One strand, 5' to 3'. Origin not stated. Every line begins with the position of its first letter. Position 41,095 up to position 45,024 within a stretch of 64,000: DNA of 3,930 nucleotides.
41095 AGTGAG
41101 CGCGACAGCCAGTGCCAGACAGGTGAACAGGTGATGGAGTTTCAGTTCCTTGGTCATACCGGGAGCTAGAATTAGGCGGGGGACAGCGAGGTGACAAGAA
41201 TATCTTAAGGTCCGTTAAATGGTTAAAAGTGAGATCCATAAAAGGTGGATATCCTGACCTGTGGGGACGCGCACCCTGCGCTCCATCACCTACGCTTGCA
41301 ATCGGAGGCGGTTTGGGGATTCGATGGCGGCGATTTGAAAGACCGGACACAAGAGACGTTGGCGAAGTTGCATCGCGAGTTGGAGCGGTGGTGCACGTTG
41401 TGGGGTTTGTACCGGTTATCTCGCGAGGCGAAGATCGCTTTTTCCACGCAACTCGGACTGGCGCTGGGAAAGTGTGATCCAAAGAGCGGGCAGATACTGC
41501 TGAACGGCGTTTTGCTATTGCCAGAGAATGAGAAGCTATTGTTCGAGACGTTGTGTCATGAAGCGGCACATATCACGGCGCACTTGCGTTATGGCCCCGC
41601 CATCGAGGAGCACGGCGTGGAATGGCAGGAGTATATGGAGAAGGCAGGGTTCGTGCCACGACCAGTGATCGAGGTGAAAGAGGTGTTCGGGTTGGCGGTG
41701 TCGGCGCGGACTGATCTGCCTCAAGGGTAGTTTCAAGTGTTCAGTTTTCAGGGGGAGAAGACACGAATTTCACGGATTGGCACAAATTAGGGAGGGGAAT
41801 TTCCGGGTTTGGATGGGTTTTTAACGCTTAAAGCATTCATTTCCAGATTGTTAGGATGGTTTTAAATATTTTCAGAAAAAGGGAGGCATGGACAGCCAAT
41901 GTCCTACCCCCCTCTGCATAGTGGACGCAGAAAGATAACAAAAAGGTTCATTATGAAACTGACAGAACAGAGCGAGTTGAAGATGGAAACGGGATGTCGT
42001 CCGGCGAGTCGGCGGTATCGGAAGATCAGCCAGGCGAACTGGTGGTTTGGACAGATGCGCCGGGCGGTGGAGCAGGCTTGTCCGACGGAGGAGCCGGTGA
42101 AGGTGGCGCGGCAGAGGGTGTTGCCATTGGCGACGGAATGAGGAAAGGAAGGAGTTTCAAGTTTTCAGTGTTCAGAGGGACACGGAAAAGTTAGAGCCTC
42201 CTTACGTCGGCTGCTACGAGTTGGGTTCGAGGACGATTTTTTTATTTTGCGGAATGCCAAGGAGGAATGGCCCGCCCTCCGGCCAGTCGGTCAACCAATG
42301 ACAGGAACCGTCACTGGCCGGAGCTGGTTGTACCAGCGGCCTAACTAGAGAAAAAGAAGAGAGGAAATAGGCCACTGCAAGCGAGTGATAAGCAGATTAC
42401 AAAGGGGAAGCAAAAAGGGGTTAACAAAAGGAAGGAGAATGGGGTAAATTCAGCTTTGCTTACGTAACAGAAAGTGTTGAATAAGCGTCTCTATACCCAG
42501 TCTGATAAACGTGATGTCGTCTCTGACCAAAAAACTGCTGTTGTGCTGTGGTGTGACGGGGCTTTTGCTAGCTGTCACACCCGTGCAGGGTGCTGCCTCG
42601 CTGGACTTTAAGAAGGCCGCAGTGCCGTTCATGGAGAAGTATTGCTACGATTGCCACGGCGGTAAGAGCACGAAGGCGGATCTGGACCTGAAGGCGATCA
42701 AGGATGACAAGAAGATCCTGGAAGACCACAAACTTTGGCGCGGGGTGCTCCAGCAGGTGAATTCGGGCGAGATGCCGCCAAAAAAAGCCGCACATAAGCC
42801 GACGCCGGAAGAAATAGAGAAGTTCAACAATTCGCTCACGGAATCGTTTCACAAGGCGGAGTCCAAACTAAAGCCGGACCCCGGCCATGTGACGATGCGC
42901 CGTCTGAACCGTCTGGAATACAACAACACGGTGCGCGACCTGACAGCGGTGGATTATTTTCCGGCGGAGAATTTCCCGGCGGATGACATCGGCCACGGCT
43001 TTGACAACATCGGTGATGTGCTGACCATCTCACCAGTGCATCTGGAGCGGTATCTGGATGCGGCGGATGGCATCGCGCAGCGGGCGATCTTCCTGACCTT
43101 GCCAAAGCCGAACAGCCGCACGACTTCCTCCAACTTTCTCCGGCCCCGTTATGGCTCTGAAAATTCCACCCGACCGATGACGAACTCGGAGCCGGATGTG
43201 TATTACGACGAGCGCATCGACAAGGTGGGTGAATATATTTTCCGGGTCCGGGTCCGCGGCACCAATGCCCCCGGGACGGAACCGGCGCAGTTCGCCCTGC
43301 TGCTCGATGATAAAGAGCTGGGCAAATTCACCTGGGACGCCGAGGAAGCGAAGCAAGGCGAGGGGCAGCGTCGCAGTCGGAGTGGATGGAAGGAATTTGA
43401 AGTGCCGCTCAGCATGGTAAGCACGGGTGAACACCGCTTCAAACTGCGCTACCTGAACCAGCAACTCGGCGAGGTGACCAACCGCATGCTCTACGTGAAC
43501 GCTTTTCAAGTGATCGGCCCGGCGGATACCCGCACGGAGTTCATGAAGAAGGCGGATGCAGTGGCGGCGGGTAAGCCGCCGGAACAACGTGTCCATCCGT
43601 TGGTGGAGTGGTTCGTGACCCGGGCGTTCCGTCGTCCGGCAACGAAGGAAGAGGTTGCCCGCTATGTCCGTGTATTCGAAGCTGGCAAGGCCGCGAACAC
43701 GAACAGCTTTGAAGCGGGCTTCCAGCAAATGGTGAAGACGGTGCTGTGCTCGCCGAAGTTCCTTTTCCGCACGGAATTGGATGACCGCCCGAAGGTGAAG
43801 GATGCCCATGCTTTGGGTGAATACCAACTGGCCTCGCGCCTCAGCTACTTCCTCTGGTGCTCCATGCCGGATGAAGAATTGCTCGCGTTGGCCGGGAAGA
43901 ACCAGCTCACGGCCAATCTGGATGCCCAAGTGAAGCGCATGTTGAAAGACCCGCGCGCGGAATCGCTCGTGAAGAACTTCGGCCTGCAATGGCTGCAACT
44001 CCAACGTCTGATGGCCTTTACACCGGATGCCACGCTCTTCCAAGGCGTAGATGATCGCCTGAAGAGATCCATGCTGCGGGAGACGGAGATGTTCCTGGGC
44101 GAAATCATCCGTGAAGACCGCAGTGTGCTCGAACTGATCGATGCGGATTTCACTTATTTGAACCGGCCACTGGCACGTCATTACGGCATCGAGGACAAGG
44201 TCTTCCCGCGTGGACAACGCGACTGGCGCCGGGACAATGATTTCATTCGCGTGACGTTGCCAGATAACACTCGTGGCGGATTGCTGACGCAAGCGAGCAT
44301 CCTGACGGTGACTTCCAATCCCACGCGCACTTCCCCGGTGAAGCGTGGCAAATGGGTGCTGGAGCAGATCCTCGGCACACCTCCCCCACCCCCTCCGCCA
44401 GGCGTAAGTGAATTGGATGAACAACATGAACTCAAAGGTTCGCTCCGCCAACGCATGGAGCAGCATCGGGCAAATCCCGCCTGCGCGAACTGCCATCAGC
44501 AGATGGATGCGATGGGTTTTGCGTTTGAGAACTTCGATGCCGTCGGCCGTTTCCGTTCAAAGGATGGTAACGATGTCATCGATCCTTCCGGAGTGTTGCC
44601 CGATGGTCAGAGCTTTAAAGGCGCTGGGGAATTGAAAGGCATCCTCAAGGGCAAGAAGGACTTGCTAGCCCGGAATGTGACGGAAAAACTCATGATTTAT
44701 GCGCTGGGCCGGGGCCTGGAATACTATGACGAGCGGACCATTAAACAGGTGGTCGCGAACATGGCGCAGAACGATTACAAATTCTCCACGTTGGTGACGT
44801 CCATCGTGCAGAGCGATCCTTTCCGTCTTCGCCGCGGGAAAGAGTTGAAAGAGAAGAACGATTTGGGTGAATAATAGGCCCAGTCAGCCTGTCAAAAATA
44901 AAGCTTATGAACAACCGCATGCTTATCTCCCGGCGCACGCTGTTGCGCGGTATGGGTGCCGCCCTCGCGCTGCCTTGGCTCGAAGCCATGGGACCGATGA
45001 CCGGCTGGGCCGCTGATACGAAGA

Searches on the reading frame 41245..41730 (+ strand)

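Call 6: search_protein_families(library=pfam, proteins=[window:41245-41730:+], max_evalue=0.01)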
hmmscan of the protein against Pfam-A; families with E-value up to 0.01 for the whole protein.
window:41245-41730:+ (161 aa): 2 families
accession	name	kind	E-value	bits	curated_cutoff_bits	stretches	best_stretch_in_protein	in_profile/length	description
PF10263.15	SprT-like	-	2.4e-13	50.3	25.6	1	59-139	18-101/108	SprT-like family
PF20573.4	DUF6782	-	0.00067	19.4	27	1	37-111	29-102/241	Putative metallopeptidase family (DUF6782)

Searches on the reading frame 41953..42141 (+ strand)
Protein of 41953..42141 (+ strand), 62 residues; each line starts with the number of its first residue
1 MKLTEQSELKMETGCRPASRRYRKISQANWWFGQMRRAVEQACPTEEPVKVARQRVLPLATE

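Call 27: search_protein_families(library=pfam, alignment_id=A3, max_evalue=1)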
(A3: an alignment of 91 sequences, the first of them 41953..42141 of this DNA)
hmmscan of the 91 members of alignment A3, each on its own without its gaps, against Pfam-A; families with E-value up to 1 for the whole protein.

A. member 1, window:41953-42141:+ (62 aa): 0 families

B. families by the number of members that match (of 91 scanned): 15 families
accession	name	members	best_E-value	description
PF08992.16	QH-AmDH_gamma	3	0.026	Quinohemoprotein amine dehydrogenase, gamma subunit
PF07147.18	PDCD9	1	0.0093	Mitochondrial 28S ribosomal protein S30 (PDCD9)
PF11226.13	DUF3022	1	0.032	Protein of unknown function (DUF3022)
PF19901.4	DUF6374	1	0.035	Family of unknown function (DUF6374)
PF17921.7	Integrase_H2C2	1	0.038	Integrase zinc binding domain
PF13917.11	zf-CCHC_3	1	0.041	Zinc knuckle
PF19795.4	DUF6279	1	0.063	Family of unknown function (DUF6279)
PF09770.15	PAT1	1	0.12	Topoisomerase II-associated protein PAT1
PF22562.2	UBA_7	1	0.18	UBA-like domain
PF21892.1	TMEM145_N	1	0.18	TMEM145, N-terminal domain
PF02532.19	PsbI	1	0.2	Photosystem II reaction centre I protein (PSII 4.8 kDa protein)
PF04868.17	PDE6_gamma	1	0.21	Retinal cGMP phosphodiesterase, gamma subunit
PF08153.17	NGP1NT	1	0.22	NGP1NT (NUC091) domain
PF06773.16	Bim_N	1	0.22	Bim protein N-terminus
PF14038.11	YqzE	1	0.23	YqzE-like protein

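Call 28: search_protein_families(library=ncbifam, alignment_id=A3, max_evalue=1)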
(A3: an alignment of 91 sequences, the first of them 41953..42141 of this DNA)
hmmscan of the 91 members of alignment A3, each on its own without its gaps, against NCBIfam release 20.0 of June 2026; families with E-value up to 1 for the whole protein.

A. member 1, window:41953-42141:+ (62 aa): 0 families

B. families by the number of members that match (of 91 scanned): 12 families
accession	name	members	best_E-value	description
TIGR03344.1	VI_effect_Hcp1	1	0.0052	type VI secretion system tube protein TssD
NF001468.0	PRK00325.1-3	1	0.0088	mannuronate-specific alginate lyase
NF051872.1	HisKinPhyk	1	0.021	sensor histidine kinase PhyK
TIGR04476.1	exosort_XrtN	1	0.089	exosortase N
NF037958.1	QH_gamma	1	0.12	quinohemoprotein amine dehydrogenase subunit gamma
NF011254.0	PRK14660.1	1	0.15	holo-[acyl-carrier-protein] synthase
NF002735.0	PRK02655.1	1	0.17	photosystem II reaction center protein I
NF008697.0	PRK11713.4-1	1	0.19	16S rRNA (uracil(1498)-N(3))-methyltransferase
NF058502.1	phyc_lyase_CpcE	1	0.19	C-phycocyanin alpha-cysteine-84 phycocyanobilin lyase subunit CpcE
NF041598.1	small_PA2485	1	0.29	PA2485 family small membrane protein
NF051437.1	sunset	1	0.33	sunset domain-containing protein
NF041532.1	HprT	1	0.39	HrpT family type III secretion system protein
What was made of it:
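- On Ribbon-helix-helix or helix-turn-helix autoregulators: No Pfam or NCBIfam hit (calls 27, 28).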

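Call 29: search_solved_structures(query=A3, max_evalue=1)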
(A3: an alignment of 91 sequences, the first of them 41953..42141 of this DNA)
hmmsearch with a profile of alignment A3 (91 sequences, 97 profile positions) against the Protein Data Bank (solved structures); distinct sequences matched with E-value up to 1: 1.
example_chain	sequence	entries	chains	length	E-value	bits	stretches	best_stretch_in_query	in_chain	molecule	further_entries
7rdr_A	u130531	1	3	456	2.6e-07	34.2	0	44-56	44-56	Circular tendon repeat protein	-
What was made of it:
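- On Lambda-N-type ARM antiterminators: A profile search against PDB sequences returns only a designed repeat protein (call 29).
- The profile has no sequence match in the PDB (call 29).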

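Call 30: find_homologous_proteins(query=A3, max_evalue=0.001)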
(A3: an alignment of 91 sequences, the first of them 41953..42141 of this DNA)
Query A3 (91 sequences) (62 aa, profile of the alignment): 147 proteins with E <= 0.001 among 769 candidates; the best 120 are listed.
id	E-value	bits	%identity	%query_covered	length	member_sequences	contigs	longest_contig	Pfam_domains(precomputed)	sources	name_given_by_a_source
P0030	2.2e-21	94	47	69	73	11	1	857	-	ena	-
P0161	2.5e-21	94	64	23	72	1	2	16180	-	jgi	jgi:hypothetical protein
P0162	2.7e-21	94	36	92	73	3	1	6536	-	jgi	jgi:hypothetical protein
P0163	4.1e-21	93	40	84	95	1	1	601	-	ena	-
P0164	1.5e-20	91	69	21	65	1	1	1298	-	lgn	-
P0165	3.1e-20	90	33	89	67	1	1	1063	-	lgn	-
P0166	3.4e-20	90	51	65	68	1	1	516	-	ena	-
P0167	4.6e-20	90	32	89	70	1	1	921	-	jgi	jgi:hypothetical protein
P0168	4.7e-20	90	43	63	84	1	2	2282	-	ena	-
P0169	4.8e-20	90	45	65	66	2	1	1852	-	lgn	-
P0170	5.1e-20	89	37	68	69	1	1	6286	-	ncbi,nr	ncbi:MAG: hypothetical protein JWQ04_1271 [Pedosphaera sp.]|nr:hypothetical protein [Pedosphaera sp.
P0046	5.4e-20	89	44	44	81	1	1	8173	-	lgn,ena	-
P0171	5.8e-20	89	50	61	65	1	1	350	-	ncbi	-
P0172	6.0e-20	89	44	90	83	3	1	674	-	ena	-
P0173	6.1e-20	89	48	68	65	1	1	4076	-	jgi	jgi:hypothetical protein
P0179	1.1e-19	88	36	92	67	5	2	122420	-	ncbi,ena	-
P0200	7.8e-17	79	41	61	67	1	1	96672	-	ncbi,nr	ncbi:MAG: hypothetical protein HZA90_03280 [Verrucomicrobia bacterium]|nr:hypothetical protein [Verr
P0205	2.5e-16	78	37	69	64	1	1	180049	-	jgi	jgi:hypothetical protein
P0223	3.1e-15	74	52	50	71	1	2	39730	-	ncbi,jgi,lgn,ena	ncbi:MAG TPA: hypothetical protein VI454_01540 [Verrucomicrobiae bacterium]|jgi:hypothetical protein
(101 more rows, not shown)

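Call 31: find_encoding_contigs(protein=P0179, flank=5000, max_places=2)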
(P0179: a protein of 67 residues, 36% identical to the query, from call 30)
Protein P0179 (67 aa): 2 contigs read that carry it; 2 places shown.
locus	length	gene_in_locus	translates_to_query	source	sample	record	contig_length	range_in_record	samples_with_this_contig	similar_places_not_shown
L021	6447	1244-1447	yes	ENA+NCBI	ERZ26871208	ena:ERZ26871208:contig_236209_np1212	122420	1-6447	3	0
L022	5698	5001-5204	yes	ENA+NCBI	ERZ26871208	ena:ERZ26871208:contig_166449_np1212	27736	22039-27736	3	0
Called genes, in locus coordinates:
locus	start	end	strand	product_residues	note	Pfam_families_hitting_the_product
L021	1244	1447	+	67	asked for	-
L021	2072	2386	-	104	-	PF02230:Abhydrolase_2, PF00326:Peptidase_S9 (weak)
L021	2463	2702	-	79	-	-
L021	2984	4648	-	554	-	PF00033:Cytochrome_B, PF13631:Cytochrom_B_N_2, PF00032:Cytochrom_B_C (weak), PF00034:Cytochrom_C (weak), PF13442:Cytochrome_CBB3 (faint)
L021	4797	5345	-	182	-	PF00355:Rieske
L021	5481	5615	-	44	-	-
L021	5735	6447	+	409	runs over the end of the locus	PF02674:Colicin_V (faint)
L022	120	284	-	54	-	PF07724:AAA_2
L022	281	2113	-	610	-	PF02861:Clp_N, PF05621:TniB (faint), PF13191:AAA_16 (weak), PF23569:NBD_SMAX1, PF00004:AAA, PF17871:AAA_lid_9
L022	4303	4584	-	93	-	-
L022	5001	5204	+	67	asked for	-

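Call 32: find_encoding_contigs(protein=P0200, flank=5000, max_places=2)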
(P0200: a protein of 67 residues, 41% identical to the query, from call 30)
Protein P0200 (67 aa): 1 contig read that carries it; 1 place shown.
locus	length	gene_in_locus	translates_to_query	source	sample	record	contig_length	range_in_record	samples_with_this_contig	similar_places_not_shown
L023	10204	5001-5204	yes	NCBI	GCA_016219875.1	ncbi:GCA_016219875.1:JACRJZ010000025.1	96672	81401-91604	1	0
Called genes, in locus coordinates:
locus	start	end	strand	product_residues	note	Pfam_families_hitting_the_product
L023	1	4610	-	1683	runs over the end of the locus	PF00082:Peptidase_S8, PF16656:Pur_ac_phosph_N (weak)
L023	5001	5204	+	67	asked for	-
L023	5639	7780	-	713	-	PF01156:IU_nuc_hydro (weak)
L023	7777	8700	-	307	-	-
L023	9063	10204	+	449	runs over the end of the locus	PF01408:GFO_IDH_MocA, PF22725:GFO_IDH_MocA_C3, PF19051:GFO_IDH_MocA_C2, PF02894:GFO_IDH_MocA_C, PF19051:GFO_IDH_MocA_C2 (weak)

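Call 33: find_encoding_contigs(protein=P0205, flank=5000, max_places=2)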
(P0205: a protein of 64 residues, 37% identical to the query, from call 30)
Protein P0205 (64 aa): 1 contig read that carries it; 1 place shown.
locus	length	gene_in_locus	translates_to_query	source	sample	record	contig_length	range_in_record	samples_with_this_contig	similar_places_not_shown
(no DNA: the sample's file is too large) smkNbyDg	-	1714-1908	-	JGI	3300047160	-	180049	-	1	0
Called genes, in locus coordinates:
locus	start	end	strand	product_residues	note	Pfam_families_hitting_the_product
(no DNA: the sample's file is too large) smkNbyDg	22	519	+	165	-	PF00324:AA_permease, PF13520:AA_permease_2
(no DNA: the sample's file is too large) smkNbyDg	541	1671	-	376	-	PF13280:WYL, PF25583:WCX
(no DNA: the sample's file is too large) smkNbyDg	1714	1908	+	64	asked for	-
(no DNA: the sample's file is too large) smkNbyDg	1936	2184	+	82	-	-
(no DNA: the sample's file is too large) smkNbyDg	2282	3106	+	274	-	PF00753:Lactamase_B, PF23023:Anti-Pycsar_Apyc1 (weak)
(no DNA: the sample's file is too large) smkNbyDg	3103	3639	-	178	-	PF01883:FeS_assembly_P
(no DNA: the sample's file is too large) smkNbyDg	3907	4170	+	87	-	-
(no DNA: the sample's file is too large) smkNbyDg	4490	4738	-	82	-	-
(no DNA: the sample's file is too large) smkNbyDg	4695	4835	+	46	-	-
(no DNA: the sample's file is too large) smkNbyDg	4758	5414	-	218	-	PF05721:PhyH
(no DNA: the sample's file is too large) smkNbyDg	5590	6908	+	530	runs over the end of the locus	PF00999:Na_H_Exchanger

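Call 34: find_encoding_contigs(protein=P0223, flank=5000, max_places=2)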
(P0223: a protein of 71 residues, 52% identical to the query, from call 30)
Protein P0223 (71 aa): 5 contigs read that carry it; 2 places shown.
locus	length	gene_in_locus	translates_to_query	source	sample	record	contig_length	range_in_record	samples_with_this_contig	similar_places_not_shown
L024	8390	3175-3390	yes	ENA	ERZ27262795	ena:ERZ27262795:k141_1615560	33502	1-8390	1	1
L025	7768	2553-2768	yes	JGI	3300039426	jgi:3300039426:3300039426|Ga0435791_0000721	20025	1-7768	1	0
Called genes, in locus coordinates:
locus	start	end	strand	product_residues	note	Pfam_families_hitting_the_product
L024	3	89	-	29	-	?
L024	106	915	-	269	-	PF07610:DUF1573, PF13442:Cytochrome_CBB3 (weak)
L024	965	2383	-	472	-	PF01406:tRNA-synt_1e, PF01921:tRNA-synt_1f (faint), PF09334:tRNA-synt_1g (faint), PF09190:DALR_2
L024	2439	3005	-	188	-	PF00849:PseudoU_synth_2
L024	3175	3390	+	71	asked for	-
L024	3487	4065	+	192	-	PF13664:DUF4149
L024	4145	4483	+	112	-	PF04845:PurA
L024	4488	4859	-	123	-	PF02410:RsfS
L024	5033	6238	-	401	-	-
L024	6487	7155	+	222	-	-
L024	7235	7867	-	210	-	PF00041:fn3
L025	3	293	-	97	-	?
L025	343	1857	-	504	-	PF01406:tRNA-synt_1e, PF01921:tRNA-synt_1f (faint), PF09334:tRNA-synt_1g (faint), PF09190:DALR_2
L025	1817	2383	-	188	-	PF00849:PseudoU_synth_2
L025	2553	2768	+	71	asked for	-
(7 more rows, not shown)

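Call 38: find_related_loci(query=A3, collection=metagenome_contigs, flank=3000)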
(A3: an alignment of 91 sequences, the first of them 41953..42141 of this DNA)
Query A3 (62 aa) in metagenome_contigs; peptide patterns used: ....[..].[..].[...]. (x = any residue, [..] = any of these).
600 stretches matched a pattern (row limit reached: there are more); 222 encode a relative of the query (tblastn E <= 1e-3); the best 80 are kept; 80 distinct loci.
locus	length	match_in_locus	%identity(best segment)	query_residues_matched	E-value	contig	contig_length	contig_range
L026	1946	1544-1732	70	1-62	1e-24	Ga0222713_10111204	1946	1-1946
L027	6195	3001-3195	45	1-58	2e-9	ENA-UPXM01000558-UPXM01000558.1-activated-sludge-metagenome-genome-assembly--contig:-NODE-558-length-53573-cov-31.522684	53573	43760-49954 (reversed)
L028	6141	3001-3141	47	17-62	8e-9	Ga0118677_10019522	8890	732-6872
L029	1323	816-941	48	3-42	2e-8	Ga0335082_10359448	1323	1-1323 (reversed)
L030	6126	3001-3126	48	3-42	3e-8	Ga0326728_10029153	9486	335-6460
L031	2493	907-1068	44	1-53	5e-8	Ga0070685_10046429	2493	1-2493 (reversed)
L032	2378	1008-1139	49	16-60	5e-8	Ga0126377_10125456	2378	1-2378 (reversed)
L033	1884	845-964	50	1-42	6e-8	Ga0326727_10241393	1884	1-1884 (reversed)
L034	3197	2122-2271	38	1-46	8e-8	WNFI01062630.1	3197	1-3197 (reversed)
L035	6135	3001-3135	47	1-43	8e-8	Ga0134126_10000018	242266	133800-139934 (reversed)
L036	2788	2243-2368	48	3-42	7e-8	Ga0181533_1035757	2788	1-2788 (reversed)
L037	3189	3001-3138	43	1-42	8e-8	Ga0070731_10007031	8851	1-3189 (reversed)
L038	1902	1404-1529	43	5-44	1e-7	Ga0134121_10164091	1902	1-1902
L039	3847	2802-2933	45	1-42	9e-8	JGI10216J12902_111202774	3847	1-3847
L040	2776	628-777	40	1-46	1e-7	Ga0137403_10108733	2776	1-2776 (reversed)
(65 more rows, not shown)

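Call 46: predict_structure(alignment_id=A3)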
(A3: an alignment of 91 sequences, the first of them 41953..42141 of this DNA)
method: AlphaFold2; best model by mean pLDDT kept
length: 62 residues; sequences in the alignment: 91
mean_pLDDT: 70.9   pTM: 0.36
mean pLDDT of the five models: 70.9, 70.2, 69.9, 69.7, 67.9
residues with pLDDT >= 90: 6; 70-90: 20; 50-70: 34; < 50: 2
segments of 3 or more residues with pLDDT < 50: none
pLDDT, mean of each block of 10 residues (from residue 1): 59 63 77 91 68 68 70
secondary structure, 60 per line:
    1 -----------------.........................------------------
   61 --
elements in order: H18-42

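Call 57: find_related_loci(query=A3, collection=viral_contigs, flank=3000)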
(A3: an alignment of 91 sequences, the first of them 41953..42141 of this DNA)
Query A3 (62 aa) in viral_contigs; peptide patterns used: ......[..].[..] (x = any residue, [..] = any of these).
1 stretches matched a pattern, but none encodes a relative of the query by tblastn (E <= 1e-3).
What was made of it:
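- On Lambda-N-type ARM antiterminators: No relative in 2.9 million viral contigs (call 57).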

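Call 68: search_protein_families(library=pfam, alignment_id=A6, max_evalue=0.00001)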
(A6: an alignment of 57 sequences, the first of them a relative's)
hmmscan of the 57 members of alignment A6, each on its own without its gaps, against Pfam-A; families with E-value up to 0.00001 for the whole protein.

A. member 1, L021:1811-2302:+ (164 aa): 0 families

B. families by the number of members that match (of 57 scanned): 46 families (the first 25 are shown)
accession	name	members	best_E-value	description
PF02230.22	Abhydrolase_2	10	1e-31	Phospholipase/Carboxylesterase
PF02669.20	KdpC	3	1.2e-69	K+-transporting ATPase, c chain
PF01483.27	P_proprotein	3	6.5e-14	Proprotein convertase P-domain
PF17164.10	DUF5122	2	1.5e-53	Domain of unknown function (DUF5122) beta-propeller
PF07679.22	I-set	2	6.9e-30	Immunoglobulin I-set domain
PF13927.12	Ig_3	2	4.4e-29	Immunoglobulin domain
PF13895.12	Ig_2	2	1.3e-11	Immunoglobulin domain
PF12768.13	Rax2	2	5.2e-11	Rax2 C-terminal beta propeller domain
PF00561.26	Abhydrolase_1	2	9.1e-08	alpha/beta hydrolase fold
PF00920.27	ILVD_EDD_N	1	2.7e-134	Dihydroxy-acid/6-phosphogluconate dehydratase N-terminal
PF02621.19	VitK2_biosynth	1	8.1e-71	Menaquinone biosynthesis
PF07080.17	DUF1348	1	2e-67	Protein of unknown function (DUF1348)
PF02638.21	GHL10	1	2.2e-67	Glycosyl hydrolase-like 10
PF01668.23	SmpB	1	2.3e-54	SmpB protein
PF00682.25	HMGL-like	1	2.5e-46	HMGL-like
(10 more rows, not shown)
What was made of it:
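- Neighbours are functionally diverse (call 68).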

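Call 78: find_encoding_contigs(protein=window:41953-42141:+, flank=1000, max_places=3)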
Protein window:41953-42141:+ (62 aa): no gene with exactly this product is on record in the collection.

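Call 86: search_protein_families(library=phrogs, alignment_id=A3, max_evalue=0.01)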
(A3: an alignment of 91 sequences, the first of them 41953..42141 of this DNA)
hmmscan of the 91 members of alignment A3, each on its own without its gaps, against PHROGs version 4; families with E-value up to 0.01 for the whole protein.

A. member 1, window:41953-42141:+ (62 aa): 0 families

B. families by the number of members that match (of 91 scanned): 1 family
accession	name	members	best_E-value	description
phrog_16038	-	1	0.0038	-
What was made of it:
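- On Lambda-N-type ARM antiterminators: No shared PHROG family: one of 91 members gave a single marginal hit (call 86).
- Closest known: Arginine-rich-motif peptides. Different: There is no phage or viral context (calls 57, 86) and no sequence similarity (call 29).
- There is no phage context (calls 57, 86).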

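Call 87: search_protein_families(library=padloc, alignment_id=A3, max_evalue=0.01)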
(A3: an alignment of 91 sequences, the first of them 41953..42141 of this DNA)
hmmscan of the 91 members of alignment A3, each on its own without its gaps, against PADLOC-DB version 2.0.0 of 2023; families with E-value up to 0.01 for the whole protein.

A. member 1, window:41953-42141:+ (62 aa): 0 families

B. families by the number of members that match (of 91 scanned): 1 family
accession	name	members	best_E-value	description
PDLC00809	Cyclase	1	0.0045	oligonucleotide-cyclase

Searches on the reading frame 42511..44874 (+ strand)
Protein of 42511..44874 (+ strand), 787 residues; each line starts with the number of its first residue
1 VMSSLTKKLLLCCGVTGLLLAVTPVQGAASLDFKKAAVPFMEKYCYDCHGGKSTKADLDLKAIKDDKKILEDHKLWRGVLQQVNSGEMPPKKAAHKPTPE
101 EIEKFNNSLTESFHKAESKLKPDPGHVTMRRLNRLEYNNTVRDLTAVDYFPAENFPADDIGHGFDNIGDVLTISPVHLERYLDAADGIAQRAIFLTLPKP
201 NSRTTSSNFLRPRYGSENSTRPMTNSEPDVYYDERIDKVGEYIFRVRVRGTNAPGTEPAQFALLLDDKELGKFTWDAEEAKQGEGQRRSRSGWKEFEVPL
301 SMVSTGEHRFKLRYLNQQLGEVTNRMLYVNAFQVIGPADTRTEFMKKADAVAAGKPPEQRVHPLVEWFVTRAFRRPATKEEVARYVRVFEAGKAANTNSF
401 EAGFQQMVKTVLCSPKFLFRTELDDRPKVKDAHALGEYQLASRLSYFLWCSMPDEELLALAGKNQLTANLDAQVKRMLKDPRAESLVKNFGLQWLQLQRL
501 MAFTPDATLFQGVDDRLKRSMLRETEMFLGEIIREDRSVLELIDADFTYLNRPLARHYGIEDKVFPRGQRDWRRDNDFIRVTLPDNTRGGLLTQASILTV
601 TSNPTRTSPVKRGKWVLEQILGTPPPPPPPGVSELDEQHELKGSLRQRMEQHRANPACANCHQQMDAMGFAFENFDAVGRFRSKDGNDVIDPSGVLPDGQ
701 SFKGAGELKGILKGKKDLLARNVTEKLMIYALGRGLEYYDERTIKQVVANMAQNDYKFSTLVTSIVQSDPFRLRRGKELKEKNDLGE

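Call 6: search_protein_families(library=pfam, proteins=[window:42511-44874:+], max_evalue=0.01)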
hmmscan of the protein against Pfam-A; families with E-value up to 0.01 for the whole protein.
window:42511-44874:+ (787 aa): 8 families
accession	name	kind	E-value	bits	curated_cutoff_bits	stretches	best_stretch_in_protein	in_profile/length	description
PF07631.16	PSD4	-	7.5e-44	149.8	23.3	1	435-560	1-128/128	Protein of unknown function (DUF1592)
PF07627.16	PSCyt3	-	6.3e-38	129.5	27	1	588-685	1-98/98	Protein of unknown function (DUF1588)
PF07626.16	PSD3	-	1.1e-26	93.5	23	1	130-193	1-64/65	Protein of unknown function (DUF1587)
PF07624.16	PSD2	-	1.2e-25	89.4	25.8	1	698-771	1-74/74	Protein of unknown function (DUF1585)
PF07637.16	PSD5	-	1e-19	71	34.2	1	365-422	6-62/62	Protein of unknown function (DUF1595)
PF07635.16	PSCyt1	-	4.1e-09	37.3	22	1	45-91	1-58/59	Planctomycete cytochrome C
PF13442.11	Cytochrome_CBB3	-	0.0015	19.3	27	0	41-103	10-62/68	Cytochrome C oxidase, cbb3-type, subunit III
PF14522.11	Cytochrome_C7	-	0.0062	16.8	24.8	0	648-668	34-54/67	Cytochrome c7 and related cytochrome c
